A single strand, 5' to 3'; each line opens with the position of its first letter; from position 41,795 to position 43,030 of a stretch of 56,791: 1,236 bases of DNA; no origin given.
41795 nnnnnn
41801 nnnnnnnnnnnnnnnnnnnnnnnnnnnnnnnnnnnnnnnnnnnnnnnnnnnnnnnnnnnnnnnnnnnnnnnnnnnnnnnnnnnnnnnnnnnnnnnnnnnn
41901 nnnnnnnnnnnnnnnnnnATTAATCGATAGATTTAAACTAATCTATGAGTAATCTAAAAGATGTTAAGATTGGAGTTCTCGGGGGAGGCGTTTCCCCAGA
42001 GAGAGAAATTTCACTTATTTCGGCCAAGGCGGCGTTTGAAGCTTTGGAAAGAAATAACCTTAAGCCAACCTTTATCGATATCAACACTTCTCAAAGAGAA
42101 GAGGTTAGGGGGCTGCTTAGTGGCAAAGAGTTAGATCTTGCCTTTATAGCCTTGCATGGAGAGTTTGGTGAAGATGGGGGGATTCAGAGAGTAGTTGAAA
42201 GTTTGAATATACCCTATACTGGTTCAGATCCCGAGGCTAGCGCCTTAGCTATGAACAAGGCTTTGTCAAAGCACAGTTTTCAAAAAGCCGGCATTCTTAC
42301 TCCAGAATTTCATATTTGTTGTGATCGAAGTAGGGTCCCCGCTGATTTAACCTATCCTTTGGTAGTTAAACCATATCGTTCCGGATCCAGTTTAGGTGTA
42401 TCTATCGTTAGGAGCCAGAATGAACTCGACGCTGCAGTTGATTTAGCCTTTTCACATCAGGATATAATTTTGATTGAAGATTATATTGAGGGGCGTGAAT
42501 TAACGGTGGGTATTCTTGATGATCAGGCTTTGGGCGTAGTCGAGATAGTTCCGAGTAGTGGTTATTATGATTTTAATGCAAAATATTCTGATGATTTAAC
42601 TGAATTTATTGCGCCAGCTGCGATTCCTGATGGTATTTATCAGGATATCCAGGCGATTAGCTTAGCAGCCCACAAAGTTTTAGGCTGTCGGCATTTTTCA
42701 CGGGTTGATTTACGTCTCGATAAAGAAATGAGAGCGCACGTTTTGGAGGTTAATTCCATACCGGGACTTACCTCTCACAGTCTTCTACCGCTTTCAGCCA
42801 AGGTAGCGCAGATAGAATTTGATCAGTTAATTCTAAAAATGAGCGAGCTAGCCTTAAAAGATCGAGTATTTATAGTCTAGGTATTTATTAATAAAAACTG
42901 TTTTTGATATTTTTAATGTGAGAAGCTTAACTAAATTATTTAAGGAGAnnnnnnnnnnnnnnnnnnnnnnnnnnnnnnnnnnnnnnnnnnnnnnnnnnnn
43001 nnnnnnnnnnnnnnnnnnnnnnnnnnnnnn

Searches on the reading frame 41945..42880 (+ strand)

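Call 47: search_protein_families(library=pfam, proteins=[window:41945-42880:+], max_evalue=0.00001)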
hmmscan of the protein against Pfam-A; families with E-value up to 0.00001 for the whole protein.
window:41945-42880:+ (311 aa): 6 families
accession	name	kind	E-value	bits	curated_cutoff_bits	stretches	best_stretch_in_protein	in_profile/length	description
PF07478.18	Dala_Dala_lig_C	-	1.8e-50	171.7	24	1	130-299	30-202/204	D-ala D-ala ligase C-terminus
PF01820.27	Dala_Dala_lig_N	-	5.3e-20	72.6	34.6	2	59-94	86-121/121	D-ala D-ala ligase N-terminus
PF13535.11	ATP-grasp_4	-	3.1e-09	37.1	27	1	136-272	2-151/160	ATP-grasp domain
PF02786.22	CPSase_L_D2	-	2.2e-07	31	19.8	1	130-271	32-178/211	Carbamoyl-phosphate synthase L chain, ATP binding domain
PF02222.28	ATP-grasp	-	2.3e-07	31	27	1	112-247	3-138/179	ATP-grasp domain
PF02655.19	ATP-grasp_3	-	2.2e-06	28.3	23.2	1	103-195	2-83/160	ATP-grasp domain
